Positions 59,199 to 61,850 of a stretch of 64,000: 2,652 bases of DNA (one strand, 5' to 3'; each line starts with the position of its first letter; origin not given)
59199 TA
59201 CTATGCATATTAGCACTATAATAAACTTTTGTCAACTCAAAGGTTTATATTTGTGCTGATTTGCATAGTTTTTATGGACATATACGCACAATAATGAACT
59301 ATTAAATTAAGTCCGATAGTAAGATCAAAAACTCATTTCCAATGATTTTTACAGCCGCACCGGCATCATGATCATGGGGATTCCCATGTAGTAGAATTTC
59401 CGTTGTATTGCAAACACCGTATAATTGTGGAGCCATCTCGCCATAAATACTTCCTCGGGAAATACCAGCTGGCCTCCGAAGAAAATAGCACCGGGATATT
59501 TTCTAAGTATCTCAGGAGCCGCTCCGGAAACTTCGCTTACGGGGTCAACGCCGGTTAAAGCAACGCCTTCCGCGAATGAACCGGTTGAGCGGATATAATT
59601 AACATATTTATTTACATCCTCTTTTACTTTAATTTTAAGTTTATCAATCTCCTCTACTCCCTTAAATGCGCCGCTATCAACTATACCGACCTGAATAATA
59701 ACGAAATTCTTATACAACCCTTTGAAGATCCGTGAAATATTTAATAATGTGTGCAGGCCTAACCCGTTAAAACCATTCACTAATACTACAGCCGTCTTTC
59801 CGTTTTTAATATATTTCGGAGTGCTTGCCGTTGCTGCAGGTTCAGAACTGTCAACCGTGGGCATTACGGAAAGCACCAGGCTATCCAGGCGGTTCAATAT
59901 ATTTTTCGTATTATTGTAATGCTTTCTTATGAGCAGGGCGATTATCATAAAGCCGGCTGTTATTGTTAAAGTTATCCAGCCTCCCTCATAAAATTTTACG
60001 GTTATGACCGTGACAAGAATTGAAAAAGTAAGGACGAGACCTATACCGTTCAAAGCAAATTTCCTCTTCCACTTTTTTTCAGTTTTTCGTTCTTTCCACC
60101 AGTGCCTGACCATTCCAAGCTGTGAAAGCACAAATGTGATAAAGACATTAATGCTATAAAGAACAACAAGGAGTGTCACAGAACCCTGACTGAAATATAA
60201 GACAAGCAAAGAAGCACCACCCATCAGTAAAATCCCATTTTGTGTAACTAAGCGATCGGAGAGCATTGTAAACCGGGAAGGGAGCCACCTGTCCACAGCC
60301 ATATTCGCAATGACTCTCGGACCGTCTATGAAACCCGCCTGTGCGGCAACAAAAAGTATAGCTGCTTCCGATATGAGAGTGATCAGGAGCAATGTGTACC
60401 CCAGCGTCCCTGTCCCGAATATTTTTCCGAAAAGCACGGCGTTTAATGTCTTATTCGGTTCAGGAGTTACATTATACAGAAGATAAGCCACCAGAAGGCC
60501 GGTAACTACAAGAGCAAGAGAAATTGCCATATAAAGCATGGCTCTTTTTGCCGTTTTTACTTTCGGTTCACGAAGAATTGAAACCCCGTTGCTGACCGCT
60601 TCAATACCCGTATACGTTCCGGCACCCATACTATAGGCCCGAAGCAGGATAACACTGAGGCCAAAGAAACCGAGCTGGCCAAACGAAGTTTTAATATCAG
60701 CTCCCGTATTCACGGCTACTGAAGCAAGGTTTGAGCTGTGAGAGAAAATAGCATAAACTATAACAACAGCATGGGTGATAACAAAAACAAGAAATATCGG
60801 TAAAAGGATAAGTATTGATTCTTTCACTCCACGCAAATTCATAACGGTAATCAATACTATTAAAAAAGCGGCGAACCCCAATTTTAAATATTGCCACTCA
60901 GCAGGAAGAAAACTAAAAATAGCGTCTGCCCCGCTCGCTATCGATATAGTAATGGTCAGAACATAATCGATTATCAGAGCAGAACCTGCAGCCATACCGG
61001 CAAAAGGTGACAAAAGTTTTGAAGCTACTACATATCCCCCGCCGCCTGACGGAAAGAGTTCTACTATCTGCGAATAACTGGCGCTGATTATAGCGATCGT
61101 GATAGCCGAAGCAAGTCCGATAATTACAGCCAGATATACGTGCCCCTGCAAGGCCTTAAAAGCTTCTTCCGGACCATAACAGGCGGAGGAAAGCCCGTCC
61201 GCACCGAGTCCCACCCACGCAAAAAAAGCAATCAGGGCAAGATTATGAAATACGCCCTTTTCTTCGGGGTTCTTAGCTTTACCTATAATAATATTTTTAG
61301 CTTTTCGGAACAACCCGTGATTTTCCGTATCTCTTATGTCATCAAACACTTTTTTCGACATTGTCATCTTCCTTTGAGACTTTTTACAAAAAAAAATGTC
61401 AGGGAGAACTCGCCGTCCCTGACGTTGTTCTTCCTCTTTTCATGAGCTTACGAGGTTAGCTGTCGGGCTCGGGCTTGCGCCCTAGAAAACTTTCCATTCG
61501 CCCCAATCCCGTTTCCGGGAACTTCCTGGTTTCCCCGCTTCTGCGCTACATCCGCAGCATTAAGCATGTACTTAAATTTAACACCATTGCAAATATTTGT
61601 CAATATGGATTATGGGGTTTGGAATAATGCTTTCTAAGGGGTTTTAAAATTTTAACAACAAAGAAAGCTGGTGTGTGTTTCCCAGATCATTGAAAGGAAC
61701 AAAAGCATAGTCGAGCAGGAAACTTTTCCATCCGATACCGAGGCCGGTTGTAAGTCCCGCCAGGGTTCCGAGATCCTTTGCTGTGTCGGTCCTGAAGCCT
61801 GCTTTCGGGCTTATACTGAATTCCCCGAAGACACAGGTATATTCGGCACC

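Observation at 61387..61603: Candidate c-di-AMP (ydaO-class) riboswitch controlling a KimA-like APC transporter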

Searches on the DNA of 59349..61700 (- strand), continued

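Call 44: search_rna_families(sources=[L135, L138, L140, L141, L114, L116, L101, L093, L099, L090, L136, L137, L112, L103], threshold=gathering, show_alignments=10)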
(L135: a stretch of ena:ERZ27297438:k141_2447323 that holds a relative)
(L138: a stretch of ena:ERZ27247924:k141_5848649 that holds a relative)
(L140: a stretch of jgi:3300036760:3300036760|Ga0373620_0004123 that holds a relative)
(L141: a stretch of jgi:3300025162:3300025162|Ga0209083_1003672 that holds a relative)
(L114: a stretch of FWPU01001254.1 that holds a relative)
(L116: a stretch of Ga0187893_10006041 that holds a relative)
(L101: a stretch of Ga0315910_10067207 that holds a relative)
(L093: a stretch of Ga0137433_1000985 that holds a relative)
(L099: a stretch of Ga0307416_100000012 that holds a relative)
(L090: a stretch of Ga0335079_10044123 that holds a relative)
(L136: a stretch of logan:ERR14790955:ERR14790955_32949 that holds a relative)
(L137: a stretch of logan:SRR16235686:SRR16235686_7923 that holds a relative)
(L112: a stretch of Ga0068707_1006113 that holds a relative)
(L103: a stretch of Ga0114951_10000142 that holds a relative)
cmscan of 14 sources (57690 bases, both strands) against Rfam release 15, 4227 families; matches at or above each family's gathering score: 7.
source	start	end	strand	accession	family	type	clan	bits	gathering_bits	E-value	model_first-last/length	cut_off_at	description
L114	858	1007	+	RF00379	c-di-AMP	Cis-reg; riboswitch;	-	74.2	38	2e-15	1-134/134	no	c-di-AMP riboswitch aptamer (ydaO/yuaA leader)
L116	800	947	+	RF00379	c-di-AMP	Cis-reg; riboswitch;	-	64.9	38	8.3e-13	1-134/134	no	c-di-AMP riboswitch aptamer (ydaO/yuaA leader)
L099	637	806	+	RF00379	c-di-AMP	Cis-reg; riboswitch;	-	58.7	38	4.2e-11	1-134/134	no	c-di-AMP riboswitch aptamer (ydaO/yuaA leader)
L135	826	979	+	RF00379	c-di-AMP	Cis-reg; riboswitch;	-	58.5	38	4.8e-11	1-134/134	no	c-di-AMP riboswitch aptamer (ydaO/yuaA leader)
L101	39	205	+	RF00379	c-di-AMP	Cis-reg; riboswitch;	-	54.1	38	8.2e-10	1-134/134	no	c-di-AMP riboswitch aptamer (ydaO/yuaA leader)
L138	1286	1450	+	RF00379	c-di-AMP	Cis-reg; riboswitch;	-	52.5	38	2.3e-09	1-134/134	no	c-di-AMP riboswitch aptamer (ydaO/yuaA leader)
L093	706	871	+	RF00379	c-di-AMP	Cis-reg; riboswitch;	-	42.9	38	1.1e-06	1-134/134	no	c-di-AMP riboswitch aptamer (ydaO/yuaA leader)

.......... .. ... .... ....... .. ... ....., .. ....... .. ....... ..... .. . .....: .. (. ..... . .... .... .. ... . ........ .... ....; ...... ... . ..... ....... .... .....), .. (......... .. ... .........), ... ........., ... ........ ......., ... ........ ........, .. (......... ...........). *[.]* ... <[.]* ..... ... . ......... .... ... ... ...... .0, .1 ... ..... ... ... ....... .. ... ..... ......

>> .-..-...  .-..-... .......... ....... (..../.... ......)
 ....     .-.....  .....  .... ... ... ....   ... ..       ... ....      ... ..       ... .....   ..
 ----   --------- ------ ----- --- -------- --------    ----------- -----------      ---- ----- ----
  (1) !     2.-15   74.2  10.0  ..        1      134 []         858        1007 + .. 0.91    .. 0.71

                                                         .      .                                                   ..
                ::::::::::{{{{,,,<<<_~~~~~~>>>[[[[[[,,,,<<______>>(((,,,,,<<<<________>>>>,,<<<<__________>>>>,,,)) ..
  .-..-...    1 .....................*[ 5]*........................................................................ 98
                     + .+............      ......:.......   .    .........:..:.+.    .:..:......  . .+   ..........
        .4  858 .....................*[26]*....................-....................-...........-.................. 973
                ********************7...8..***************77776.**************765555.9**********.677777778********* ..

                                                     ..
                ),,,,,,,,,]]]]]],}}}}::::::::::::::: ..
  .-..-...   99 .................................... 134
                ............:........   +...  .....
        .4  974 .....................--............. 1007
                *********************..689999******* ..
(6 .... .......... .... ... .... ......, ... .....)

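Call 64: search_rna_families(source=window, start=61300, end=61700, threshold=evalue, max_evalue=10)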
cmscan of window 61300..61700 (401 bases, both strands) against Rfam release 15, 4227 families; matches with E-value up to 10: 4.
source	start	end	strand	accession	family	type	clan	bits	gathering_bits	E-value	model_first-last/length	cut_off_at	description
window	61429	61576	-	RF00379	c-di-AMP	Cis-reg; riboswitch;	-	68.2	38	6.7e-16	1-134/134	no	c-di-AMP riboswitch aptamer (ydaO/yuaA leader)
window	61481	61649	-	RF03146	RAGATH-9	Gene; sRNA;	-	19.2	75.2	0.49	1-173/173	no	RAGATH-9 RNA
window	61630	61696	-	RF01153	sn3060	Gene; snRNA; snoRNA; CD-box;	-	14.7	45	3.5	1-67/67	no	Small nucleolar RNA sn3060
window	61464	61496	+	RF01792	eiav_FSE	Cis-reg; frameshift_element;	-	12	40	3.1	1-35/35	no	ribosomal frameshift site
